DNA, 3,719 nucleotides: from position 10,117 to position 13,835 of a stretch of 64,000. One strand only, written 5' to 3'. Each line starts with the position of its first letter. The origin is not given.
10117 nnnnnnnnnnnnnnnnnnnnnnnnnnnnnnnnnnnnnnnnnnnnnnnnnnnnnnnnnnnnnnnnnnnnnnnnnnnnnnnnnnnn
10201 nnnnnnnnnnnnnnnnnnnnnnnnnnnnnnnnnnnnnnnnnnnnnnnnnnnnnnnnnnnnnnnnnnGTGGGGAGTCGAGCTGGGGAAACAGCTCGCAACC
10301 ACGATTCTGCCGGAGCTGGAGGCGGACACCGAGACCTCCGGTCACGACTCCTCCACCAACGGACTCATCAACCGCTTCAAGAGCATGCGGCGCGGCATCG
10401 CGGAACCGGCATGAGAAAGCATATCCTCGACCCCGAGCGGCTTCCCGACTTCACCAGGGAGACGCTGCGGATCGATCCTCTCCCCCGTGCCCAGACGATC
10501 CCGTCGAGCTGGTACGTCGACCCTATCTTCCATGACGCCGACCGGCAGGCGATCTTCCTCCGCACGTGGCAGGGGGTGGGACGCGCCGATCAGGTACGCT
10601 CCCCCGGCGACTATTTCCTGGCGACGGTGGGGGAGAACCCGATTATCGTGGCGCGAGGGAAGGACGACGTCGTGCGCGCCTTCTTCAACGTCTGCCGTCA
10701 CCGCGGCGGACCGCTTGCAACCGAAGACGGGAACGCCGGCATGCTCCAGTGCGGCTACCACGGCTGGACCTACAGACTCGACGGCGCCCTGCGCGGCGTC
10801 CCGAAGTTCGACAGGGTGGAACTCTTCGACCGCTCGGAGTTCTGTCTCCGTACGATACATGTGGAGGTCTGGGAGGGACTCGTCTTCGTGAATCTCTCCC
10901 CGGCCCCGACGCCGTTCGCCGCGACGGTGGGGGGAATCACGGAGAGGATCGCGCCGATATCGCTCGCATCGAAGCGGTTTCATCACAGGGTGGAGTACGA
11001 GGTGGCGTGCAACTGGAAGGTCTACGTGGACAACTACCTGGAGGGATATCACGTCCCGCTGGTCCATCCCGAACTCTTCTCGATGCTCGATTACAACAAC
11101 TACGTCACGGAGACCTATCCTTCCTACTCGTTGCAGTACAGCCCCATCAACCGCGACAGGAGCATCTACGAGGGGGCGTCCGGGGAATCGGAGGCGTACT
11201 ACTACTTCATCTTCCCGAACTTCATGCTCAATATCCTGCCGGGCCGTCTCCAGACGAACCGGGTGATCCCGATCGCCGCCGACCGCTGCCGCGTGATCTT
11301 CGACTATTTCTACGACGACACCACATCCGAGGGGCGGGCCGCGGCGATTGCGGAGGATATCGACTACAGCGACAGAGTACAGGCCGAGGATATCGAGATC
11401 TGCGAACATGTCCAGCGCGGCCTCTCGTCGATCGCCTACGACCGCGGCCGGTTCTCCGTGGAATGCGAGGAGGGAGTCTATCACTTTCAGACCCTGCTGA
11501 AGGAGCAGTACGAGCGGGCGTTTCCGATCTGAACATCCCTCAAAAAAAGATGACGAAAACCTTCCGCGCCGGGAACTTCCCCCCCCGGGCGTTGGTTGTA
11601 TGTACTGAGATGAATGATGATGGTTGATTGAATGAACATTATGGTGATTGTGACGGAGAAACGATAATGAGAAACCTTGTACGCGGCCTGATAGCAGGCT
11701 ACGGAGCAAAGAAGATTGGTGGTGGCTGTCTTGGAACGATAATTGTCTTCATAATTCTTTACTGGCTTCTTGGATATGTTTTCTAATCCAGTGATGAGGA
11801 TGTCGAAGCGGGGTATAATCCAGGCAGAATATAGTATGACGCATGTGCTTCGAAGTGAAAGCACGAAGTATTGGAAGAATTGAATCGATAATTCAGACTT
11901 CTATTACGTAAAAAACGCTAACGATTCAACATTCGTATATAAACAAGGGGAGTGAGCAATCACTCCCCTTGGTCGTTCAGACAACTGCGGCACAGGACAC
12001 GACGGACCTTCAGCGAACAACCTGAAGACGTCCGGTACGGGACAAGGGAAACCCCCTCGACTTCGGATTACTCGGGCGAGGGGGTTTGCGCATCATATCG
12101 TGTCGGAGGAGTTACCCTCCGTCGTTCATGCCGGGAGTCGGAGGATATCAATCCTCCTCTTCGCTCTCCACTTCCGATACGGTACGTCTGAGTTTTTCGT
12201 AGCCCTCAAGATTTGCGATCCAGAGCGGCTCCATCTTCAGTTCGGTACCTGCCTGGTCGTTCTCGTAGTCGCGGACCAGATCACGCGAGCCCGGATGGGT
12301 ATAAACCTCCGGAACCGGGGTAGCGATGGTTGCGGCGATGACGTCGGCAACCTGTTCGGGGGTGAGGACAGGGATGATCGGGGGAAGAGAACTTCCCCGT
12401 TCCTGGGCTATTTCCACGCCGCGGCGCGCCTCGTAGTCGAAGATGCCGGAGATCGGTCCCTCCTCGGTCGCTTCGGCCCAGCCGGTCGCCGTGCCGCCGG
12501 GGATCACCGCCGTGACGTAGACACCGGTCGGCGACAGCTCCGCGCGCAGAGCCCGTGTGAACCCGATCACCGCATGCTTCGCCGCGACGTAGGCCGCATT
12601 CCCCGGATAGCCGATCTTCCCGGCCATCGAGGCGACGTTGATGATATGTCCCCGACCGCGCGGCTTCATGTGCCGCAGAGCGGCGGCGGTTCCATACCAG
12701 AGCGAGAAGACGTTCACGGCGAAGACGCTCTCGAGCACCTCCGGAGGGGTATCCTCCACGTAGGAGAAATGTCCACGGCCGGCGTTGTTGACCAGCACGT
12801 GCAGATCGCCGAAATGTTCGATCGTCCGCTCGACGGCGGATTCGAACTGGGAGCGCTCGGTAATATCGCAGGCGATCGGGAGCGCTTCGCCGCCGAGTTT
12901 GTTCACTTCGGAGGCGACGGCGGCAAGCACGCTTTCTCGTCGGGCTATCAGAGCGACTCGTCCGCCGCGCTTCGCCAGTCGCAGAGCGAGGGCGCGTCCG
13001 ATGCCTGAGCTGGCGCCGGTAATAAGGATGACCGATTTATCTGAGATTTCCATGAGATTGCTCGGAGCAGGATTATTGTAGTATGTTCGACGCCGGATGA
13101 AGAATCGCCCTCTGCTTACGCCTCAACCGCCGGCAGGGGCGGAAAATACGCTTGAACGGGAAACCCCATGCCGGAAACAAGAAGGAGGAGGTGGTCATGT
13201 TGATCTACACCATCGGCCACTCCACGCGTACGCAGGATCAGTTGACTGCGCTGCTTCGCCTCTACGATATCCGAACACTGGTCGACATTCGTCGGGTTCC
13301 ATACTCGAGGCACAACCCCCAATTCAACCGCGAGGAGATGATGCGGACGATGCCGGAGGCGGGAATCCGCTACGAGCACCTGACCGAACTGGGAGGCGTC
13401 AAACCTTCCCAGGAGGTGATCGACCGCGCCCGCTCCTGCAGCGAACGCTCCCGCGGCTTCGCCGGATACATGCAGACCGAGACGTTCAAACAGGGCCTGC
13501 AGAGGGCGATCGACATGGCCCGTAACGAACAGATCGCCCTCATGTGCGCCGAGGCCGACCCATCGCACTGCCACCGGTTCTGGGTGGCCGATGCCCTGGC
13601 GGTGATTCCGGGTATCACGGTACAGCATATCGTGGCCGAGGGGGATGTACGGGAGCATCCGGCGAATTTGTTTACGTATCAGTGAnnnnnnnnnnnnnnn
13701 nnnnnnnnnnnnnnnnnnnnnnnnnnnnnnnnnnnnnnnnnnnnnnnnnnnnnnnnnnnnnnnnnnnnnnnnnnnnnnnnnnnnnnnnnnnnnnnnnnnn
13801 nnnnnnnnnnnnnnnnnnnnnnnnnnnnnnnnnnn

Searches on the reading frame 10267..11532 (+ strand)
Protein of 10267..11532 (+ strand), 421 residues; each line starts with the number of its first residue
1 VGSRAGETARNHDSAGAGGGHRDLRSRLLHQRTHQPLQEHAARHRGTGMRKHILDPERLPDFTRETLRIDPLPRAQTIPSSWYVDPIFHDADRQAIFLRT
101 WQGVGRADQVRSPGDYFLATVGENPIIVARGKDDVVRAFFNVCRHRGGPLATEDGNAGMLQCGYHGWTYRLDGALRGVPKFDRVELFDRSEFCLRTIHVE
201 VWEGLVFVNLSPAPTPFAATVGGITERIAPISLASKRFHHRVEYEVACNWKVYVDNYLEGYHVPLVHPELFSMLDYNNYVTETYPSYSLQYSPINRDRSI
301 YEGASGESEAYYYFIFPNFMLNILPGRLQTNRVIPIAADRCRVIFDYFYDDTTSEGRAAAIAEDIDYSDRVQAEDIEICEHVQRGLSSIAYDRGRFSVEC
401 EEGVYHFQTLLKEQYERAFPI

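Call 55: search_protein_families(library=pfam, proteins=[window:10267-11532:+], max_evalue=0.0001)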
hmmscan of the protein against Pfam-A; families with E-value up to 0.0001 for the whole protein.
window:10267-11532:+ (421 aa): 2 families
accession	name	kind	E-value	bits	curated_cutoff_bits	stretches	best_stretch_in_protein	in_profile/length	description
PF00848.25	Ring_hydroxyl_A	-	1.2e-36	127.1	24.9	1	237-416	5-207/208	Ring hydroxylating alpha subunit (catalytic domain)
PF00355.32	Rieske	-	7.9e-18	64.6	20.3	1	100-186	1-86/88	Rieske [2Fe-2S] domain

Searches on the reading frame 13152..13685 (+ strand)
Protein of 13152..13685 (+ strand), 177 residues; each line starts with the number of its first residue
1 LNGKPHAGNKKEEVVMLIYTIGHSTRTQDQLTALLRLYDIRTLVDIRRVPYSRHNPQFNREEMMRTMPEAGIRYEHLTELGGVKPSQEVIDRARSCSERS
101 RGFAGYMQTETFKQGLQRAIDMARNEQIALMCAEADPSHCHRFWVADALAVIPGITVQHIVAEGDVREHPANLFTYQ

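Call 55: search_protein_families(library=pfam, proteins=[window:13152-13685:+], max_evalue=0.0001)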
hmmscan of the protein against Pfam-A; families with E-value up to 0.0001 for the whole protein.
window:13152-13685:+ (177 aa): 2 families
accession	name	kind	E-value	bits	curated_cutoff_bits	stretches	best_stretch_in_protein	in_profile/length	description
PF04343.18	DUF488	-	2.8e-30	105.9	22.2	1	30-149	4-121/121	Domain of unknown function DUF488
PF22751.1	DUF488-N3a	-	3.1e-05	24.7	27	1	85-149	44-114/118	Active DUF488-N3 subclade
